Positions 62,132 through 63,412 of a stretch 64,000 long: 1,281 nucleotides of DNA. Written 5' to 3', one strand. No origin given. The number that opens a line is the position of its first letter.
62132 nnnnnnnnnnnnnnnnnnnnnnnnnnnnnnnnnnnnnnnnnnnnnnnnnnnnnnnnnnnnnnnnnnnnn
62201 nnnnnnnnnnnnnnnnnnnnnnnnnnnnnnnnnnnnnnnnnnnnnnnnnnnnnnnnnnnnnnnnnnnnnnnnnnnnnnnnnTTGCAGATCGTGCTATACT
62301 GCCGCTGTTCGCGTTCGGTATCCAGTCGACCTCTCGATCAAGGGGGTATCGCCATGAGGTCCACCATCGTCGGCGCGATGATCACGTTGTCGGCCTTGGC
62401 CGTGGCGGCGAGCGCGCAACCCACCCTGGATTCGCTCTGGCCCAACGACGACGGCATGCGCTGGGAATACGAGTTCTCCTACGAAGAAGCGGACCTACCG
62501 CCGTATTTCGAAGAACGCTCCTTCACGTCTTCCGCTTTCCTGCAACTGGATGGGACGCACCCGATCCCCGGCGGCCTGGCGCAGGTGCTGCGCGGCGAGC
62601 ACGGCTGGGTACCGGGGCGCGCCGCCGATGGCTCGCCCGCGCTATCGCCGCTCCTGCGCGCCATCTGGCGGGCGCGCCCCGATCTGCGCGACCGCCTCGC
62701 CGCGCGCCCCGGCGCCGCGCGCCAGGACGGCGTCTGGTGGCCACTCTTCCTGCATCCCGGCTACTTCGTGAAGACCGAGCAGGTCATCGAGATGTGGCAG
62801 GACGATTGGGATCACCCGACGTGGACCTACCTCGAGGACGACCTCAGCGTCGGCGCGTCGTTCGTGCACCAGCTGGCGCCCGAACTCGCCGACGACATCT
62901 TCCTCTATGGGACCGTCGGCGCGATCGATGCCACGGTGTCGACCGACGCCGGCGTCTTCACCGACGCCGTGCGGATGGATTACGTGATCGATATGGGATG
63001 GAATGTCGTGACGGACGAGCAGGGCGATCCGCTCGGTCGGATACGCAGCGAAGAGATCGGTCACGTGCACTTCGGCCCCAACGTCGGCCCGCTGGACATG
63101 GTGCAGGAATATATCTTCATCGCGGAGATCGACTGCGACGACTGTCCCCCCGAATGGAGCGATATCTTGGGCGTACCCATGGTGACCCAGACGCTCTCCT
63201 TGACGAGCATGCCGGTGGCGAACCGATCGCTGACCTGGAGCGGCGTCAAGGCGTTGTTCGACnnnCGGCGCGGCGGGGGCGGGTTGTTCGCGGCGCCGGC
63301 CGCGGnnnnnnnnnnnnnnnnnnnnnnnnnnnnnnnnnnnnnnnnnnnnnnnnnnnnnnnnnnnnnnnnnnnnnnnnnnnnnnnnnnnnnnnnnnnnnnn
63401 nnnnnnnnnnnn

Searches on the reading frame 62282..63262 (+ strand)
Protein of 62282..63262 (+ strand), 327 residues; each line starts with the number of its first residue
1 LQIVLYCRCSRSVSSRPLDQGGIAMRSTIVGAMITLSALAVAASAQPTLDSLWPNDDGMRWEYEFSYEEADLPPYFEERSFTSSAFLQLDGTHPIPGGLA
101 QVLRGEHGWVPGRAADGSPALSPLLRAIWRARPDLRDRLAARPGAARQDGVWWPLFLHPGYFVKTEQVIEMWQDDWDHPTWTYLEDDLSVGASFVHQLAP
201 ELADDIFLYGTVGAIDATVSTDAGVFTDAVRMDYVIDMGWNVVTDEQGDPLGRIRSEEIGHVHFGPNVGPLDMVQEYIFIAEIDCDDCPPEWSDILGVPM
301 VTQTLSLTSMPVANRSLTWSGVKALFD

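Call 10: search_protein_families(library=pfam, proteins=[window:62282-63262:+], max_evalue=0.001)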
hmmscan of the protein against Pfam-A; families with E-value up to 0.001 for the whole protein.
window:62282-63262:+ (327 aa): 0 families

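Call 55: search_protein_families(library=ncbifam, proteins=[window:62282-63262:+], max_evalue=0.001)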
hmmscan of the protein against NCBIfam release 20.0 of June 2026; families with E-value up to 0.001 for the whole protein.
window:62282-63262:+ (327 aa): 1 family
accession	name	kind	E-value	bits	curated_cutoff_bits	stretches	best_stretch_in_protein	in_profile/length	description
NF002670.0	PRK02395.1-1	equivalog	0.00099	18.2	324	0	125-218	38-124/292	hypothetical protein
